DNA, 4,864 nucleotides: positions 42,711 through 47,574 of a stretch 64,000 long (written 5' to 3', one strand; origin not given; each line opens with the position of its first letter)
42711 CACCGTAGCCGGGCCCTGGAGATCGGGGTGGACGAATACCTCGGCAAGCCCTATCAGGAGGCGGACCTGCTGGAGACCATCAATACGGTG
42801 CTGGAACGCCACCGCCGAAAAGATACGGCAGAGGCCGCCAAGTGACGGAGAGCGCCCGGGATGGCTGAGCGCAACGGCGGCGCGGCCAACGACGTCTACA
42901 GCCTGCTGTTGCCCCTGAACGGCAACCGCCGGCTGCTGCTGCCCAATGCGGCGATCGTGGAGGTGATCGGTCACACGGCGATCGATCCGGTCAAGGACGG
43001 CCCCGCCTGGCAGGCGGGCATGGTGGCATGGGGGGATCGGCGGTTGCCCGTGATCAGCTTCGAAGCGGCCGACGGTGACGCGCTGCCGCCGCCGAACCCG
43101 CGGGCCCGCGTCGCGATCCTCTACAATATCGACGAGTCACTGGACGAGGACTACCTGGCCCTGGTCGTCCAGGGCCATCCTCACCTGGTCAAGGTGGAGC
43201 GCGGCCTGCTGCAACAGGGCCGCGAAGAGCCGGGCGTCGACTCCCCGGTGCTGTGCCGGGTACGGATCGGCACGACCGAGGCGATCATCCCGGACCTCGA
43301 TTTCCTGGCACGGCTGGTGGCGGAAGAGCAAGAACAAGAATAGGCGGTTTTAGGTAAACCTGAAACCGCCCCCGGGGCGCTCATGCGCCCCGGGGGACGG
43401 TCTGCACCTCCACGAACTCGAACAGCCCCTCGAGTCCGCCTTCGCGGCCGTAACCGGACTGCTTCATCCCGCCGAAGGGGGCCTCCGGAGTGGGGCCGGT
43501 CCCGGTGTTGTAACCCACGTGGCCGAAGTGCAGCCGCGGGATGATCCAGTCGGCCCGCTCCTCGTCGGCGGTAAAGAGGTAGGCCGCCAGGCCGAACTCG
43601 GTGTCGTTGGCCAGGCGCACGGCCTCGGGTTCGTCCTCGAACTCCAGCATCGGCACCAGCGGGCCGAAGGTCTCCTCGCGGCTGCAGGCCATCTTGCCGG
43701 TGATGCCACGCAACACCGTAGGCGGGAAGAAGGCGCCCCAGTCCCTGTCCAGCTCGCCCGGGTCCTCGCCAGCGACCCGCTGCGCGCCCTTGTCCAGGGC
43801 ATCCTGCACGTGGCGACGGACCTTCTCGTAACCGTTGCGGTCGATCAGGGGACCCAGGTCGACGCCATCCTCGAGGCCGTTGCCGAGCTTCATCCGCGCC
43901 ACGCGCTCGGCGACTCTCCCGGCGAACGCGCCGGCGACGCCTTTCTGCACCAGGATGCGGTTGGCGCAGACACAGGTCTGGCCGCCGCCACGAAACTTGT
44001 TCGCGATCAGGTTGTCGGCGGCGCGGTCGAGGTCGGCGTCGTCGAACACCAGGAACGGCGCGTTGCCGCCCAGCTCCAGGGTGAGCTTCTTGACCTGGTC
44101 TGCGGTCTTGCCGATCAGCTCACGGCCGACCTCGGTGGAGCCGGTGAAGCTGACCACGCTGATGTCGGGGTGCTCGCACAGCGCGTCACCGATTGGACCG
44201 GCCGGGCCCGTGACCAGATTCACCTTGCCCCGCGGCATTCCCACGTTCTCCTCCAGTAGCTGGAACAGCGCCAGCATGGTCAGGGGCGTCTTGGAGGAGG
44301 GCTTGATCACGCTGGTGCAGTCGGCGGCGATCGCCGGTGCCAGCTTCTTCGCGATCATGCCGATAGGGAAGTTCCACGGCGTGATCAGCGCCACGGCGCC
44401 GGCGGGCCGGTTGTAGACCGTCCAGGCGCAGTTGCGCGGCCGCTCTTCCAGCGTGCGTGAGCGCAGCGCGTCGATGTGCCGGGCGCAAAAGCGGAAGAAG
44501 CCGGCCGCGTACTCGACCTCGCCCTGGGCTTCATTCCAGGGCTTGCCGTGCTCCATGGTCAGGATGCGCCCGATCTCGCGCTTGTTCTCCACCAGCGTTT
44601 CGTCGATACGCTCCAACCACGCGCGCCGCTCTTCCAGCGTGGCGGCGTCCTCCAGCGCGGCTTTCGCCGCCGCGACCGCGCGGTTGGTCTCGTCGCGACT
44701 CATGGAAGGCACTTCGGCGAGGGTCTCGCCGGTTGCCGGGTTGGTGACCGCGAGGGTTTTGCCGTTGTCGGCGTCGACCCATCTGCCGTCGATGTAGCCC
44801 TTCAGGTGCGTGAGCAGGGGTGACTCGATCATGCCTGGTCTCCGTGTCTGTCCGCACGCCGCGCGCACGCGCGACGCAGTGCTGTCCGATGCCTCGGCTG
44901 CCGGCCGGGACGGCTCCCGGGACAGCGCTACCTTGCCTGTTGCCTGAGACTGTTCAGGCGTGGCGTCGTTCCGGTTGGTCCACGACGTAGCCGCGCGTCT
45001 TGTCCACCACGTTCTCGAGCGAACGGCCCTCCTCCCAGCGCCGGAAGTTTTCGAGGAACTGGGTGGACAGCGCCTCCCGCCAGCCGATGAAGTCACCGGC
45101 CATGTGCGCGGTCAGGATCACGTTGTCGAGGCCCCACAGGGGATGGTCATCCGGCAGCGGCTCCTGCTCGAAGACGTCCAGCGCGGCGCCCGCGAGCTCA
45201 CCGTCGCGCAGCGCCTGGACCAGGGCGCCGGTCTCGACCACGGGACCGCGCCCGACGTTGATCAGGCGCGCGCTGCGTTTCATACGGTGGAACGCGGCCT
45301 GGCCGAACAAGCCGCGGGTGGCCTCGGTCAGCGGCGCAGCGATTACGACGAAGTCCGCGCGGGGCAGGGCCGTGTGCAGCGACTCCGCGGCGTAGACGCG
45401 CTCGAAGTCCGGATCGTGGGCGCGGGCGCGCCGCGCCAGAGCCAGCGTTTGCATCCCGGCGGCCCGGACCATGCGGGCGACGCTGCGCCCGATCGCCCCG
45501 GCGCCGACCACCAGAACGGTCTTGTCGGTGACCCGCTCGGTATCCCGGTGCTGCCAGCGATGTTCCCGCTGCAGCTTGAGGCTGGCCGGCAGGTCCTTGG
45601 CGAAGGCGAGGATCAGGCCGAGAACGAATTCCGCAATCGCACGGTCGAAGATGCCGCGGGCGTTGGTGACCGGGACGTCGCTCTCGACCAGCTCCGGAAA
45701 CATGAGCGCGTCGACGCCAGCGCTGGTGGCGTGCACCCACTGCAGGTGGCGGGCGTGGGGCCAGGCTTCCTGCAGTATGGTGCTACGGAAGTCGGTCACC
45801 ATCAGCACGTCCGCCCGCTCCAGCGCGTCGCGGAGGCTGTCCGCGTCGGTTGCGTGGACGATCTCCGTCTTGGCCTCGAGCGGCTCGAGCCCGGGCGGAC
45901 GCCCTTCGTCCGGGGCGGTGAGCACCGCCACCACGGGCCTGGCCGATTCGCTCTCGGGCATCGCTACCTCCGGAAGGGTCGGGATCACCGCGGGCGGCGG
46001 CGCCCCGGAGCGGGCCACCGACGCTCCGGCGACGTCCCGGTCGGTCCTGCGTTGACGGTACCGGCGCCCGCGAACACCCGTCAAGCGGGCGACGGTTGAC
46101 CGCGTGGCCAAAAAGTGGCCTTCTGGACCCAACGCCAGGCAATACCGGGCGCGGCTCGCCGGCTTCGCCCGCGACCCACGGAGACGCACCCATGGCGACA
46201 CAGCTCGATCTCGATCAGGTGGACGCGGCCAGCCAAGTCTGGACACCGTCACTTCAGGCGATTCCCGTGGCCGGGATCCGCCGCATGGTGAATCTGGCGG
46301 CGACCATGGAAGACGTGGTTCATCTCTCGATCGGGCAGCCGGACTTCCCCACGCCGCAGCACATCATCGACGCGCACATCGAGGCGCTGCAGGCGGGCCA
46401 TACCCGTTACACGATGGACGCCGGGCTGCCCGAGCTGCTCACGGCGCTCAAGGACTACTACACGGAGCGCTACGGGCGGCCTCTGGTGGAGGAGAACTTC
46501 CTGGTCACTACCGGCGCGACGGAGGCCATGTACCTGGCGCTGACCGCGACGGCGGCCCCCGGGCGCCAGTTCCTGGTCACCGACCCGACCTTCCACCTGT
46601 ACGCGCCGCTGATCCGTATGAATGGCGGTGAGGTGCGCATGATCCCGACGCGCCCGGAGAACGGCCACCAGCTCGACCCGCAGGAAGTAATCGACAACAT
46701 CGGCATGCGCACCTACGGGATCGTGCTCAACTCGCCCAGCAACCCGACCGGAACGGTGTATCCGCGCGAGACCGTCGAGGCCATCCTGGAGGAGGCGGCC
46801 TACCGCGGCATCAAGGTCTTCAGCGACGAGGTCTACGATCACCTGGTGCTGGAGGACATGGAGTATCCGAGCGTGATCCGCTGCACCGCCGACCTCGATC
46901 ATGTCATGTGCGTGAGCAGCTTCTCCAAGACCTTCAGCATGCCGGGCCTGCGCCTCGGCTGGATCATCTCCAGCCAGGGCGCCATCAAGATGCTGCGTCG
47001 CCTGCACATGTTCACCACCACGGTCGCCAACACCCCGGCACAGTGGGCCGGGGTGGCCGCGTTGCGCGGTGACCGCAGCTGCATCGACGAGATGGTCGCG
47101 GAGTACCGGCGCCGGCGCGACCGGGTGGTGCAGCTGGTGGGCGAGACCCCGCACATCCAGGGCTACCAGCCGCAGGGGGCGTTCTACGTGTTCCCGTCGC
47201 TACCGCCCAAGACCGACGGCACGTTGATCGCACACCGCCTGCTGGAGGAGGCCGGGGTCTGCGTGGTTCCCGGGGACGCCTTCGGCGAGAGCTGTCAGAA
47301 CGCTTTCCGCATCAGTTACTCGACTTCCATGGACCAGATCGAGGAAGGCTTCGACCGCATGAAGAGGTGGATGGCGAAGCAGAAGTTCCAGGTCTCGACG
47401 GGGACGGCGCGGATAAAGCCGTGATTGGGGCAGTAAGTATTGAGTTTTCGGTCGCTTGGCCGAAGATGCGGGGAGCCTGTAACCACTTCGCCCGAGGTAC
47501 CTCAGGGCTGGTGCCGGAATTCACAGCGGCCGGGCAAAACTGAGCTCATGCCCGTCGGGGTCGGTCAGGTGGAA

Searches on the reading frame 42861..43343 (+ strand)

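Call 68: search_protein_families(library=pfam, proteins=[window:42861-43343:+], max_evalue=0.00001)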
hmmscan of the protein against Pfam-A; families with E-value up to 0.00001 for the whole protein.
window:42861-43343:+ (160 aa): 1 family
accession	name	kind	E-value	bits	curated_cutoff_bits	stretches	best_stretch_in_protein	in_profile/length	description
PF01584.24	CheW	-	7.1e-07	29.4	23.5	1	21-116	8-98/138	CheW-like domain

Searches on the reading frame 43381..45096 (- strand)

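Call 68: search_protein_families(library=pfam, proteins=[window:43381-45096:-], max_evalue=0.00001)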
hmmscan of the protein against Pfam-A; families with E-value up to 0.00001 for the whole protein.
window:43381-45096:- (571 aa): 1 family
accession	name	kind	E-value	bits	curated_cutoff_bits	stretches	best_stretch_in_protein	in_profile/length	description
PF00171.27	Aldedh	-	2.1e-149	498.5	23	1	106-567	1-461/461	Aldehyde dehydrogenase family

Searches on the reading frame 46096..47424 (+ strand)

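Call 68: search_protein_families(library=pfam, proteins=[window:46096-47424:+], max_evalue=0.00001)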
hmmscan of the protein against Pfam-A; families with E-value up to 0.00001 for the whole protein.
window:46096-47424:+ (442 aa): 1 family
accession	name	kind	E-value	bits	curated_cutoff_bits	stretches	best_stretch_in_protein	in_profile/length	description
PF00155.27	Aminotran_1_2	-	2.2e-68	231.5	19.7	1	73-421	2-360/361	Aminotransferase class I and II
